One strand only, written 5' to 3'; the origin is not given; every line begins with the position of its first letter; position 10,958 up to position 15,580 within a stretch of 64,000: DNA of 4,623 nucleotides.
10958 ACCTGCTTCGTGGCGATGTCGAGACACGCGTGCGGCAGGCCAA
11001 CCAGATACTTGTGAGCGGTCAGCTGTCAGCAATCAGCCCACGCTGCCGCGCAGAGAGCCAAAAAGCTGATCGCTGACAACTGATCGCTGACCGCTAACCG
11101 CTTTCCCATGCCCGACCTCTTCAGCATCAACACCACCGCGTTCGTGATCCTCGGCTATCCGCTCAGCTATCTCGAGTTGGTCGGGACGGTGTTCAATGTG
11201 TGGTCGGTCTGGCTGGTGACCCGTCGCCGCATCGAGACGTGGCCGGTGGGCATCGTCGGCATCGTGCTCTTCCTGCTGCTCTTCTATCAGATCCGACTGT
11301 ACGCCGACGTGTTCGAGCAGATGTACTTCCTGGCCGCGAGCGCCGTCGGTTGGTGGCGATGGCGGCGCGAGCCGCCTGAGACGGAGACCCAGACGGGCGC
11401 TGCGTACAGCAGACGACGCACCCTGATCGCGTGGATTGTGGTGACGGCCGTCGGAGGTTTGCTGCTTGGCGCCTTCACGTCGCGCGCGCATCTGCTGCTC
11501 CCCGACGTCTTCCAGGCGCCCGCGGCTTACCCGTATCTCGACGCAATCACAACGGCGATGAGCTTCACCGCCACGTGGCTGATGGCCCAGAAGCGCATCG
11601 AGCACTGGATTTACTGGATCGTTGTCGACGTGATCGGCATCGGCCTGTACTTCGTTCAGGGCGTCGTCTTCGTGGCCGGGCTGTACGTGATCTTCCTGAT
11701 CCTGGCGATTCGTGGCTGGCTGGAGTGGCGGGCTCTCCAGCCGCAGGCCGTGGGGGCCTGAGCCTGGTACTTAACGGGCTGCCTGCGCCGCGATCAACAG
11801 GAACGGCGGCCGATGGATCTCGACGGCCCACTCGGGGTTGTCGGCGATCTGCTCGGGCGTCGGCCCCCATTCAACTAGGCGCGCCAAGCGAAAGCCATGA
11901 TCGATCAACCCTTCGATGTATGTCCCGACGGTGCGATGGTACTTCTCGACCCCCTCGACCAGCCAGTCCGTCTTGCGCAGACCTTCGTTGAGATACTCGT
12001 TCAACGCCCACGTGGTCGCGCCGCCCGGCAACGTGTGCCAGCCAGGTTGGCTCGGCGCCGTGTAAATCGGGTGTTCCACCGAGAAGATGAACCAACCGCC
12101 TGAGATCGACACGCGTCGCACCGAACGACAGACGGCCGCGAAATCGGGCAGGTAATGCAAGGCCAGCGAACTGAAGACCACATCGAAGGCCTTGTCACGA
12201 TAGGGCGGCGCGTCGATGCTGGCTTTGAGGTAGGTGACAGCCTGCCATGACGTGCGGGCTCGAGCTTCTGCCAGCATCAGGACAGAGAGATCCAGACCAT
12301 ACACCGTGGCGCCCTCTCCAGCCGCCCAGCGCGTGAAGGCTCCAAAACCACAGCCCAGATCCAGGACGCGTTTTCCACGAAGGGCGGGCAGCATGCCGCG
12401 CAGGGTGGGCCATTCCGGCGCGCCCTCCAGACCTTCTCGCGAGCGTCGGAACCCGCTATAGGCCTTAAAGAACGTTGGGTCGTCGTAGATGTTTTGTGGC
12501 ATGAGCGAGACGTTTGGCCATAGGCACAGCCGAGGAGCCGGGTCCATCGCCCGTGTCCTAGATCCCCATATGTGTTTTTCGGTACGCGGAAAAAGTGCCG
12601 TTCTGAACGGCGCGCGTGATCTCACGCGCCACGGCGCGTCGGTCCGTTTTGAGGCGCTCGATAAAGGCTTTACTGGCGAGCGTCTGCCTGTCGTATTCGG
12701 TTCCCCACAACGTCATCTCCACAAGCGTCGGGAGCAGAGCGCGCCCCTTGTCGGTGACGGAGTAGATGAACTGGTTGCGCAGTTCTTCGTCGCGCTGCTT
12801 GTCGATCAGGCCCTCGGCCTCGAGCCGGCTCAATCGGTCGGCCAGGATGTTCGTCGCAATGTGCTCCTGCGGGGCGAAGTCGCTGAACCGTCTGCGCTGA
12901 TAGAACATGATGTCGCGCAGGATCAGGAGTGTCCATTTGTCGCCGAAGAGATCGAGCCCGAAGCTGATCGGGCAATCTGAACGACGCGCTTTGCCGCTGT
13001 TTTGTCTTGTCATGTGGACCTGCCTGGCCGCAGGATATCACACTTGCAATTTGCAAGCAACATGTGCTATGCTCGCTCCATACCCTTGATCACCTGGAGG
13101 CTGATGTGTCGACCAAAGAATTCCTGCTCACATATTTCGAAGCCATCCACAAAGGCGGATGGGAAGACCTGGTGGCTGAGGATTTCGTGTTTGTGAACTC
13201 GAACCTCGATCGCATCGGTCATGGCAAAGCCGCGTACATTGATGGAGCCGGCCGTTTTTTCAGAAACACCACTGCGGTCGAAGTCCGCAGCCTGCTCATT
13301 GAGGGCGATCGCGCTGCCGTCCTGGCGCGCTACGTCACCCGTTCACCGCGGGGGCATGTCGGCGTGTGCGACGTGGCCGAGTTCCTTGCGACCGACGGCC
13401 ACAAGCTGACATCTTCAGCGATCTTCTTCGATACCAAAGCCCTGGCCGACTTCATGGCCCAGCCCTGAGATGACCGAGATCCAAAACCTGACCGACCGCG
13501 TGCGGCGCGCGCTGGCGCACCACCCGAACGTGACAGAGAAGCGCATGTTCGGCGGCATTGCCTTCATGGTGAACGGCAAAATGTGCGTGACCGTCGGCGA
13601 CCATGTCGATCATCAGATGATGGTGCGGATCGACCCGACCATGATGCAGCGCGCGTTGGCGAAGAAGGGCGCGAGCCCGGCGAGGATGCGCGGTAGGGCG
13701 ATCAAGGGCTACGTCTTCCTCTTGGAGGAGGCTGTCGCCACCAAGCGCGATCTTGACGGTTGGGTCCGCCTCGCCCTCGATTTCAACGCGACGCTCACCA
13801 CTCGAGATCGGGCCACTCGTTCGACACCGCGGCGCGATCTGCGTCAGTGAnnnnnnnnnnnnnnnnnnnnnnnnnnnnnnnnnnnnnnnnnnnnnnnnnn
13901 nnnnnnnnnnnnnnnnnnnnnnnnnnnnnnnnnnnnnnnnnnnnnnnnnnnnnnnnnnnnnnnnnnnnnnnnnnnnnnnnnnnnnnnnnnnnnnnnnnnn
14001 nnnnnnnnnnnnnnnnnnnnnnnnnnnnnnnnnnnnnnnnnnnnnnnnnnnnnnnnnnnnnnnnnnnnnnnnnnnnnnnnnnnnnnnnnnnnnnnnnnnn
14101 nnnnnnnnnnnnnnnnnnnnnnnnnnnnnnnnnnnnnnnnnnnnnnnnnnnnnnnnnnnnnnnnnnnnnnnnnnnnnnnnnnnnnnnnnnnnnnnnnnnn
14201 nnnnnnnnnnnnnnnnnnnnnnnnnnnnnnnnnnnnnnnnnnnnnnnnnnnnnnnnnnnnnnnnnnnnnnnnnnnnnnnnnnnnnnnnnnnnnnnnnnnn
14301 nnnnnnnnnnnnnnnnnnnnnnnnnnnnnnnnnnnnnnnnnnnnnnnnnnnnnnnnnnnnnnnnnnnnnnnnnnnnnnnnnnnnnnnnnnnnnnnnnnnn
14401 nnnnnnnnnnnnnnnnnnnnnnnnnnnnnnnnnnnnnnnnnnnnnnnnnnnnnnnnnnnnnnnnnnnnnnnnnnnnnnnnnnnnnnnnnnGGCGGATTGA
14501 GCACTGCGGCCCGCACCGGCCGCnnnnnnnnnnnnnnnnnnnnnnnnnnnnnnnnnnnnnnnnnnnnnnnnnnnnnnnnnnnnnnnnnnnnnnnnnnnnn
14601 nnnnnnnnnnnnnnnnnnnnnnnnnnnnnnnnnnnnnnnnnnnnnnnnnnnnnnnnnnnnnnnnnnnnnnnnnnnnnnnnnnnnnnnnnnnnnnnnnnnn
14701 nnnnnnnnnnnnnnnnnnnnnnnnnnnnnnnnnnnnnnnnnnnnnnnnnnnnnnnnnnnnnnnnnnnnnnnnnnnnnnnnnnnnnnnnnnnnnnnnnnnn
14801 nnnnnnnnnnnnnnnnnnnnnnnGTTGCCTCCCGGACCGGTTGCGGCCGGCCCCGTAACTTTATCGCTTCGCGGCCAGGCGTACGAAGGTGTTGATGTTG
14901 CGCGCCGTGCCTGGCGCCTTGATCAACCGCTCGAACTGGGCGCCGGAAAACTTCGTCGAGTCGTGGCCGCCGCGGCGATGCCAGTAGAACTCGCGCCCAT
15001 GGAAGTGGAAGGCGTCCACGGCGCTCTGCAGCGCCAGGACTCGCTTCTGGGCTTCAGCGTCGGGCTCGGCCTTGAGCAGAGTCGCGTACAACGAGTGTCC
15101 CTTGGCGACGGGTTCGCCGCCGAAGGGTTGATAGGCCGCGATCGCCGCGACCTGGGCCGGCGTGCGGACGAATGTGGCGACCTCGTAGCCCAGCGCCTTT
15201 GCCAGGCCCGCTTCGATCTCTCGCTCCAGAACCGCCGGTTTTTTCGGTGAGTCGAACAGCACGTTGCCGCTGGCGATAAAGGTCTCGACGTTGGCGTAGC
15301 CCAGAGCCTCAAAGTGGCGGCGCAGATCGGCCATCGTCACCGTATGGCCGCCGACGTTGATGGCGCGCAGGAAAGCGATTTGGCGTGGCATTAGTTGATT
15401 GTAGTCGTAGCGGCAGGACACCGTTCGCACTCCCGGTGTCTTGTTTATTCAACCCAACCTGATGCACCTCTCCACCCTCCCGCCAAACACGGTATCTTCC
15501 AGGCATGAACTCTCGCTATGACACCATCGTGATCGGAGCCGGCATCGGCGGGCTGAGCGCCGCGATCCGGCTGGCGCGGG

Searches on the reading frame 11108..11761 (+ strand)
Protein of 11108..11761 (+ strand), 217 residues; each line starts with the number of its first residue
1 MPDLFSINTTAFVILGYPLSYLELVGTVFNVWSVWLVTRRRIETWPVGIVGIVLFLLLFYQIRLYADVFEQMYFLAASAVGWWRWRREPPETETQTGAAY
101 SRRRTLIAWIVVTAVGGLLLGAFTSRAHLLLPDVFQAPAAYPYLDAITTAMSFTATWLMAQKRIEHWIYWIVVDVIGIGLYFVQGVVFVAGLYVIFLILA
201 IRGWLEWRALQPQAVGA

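Call 37: search_protein_families(library=pfam, proteins=[window:11108-11761:+])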
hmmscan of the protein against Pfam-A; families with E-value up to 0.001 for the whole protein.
window:11108-11761:+ (217 aa): 1 family
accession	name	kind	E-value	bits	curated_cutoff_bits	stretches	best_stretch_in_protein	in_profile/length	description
PF04973.17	NMN_transporter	-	8.1e-53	179.4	27.3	1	20-208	1-174/175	Nicotinamide mononucleotide transporter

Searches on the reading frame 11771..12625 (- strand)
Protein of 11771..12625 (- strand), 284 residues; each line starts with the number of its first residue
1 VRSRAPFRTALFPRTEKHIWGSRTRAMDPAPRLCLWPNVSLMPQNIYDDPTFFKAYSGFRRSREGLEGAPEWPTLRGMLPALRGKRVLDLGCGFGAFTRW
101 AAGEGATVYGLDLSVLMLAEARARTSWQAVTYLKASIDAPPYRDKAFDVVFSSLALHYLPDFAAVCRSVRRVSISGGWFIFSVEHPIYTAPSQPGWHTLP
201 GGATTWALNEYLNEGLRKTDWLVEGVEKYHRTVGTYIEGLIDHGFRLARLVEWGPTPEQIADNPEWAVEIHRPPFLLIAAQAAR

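Call 74: search_protein_families(library=pfam, max_evalue=0.00001, proteins=[window:11771-12625:-])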
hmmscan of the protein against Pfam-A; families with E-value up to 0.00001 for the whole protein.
window:11771-12625:- (284 aa): 6 families
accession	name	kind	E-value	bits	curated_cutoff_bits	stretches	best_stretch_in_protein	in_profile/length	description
PF08241.18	Methyltransf_11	-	5.4e-23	81.9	21.2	1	88-181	1-95/95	Methyltransferase domain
PF13649.12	Methyltransf_25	-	2.9e-18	66.8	27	1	87-177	1-97/97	Methyltransferase domain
PF13847.12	Methyltransf_31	-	1e-14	54.9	27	1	84-182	4-110/145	Methyltransferase domain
PF08242.18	Methyltransf_12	-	4.8e-13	50.1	30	1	88-179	1-98/98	Methyltransferase domain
PF13489.12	Methyltransf_23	-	2.5e-12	47.3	27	1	81-183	20-118/164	Methyltransferase domain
PF01209.24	Ubie_methyltran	-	1.1e-09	38.4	20.1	1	81-180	45-150/233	ubiE/COQ5 methyltransferase family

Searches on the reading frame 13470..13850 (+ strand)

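Call 74: search_protein_families(library=pfam, max_evalue=0.00001, proteins=[window:13470-13850:+])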
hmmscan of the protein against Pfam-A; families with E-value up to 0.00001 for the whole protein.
window:13470-13850:+ (126 aa): 1 family
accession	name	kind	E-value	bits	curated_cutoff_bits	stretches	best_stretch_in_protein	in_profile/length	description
PF04993.18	TfoX_N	-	1.1e-16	61.1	30.1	1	14-105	2-90/91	TfoX N-terminal domain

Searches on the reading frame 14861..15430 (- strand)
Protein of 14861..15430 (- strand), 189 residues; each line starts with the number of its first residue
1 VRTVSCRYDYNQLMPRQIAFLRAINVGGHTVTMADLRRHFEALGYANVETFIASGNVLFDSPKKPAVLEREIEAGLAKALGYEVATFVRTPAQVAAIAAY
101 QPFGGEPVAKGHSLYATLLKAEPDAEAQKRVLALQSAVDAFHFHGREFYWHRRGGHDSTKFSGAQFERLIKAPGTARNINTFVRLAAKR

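Call 74: search_protein_families(library=pfam, max_evalue=0.00001, proteins=[window:14861-15430:-])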
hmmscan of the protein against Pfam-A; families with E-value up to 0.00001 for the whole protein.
window:14861-15430:- (189 aa): 1 family
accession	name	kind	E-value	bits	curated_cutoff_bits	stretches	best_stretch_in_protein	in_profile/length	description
PF08002.16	DUF1697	-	6.9e-38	130.6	24.4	1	14-149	1-137/137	Protein of unknown function (DUF1697)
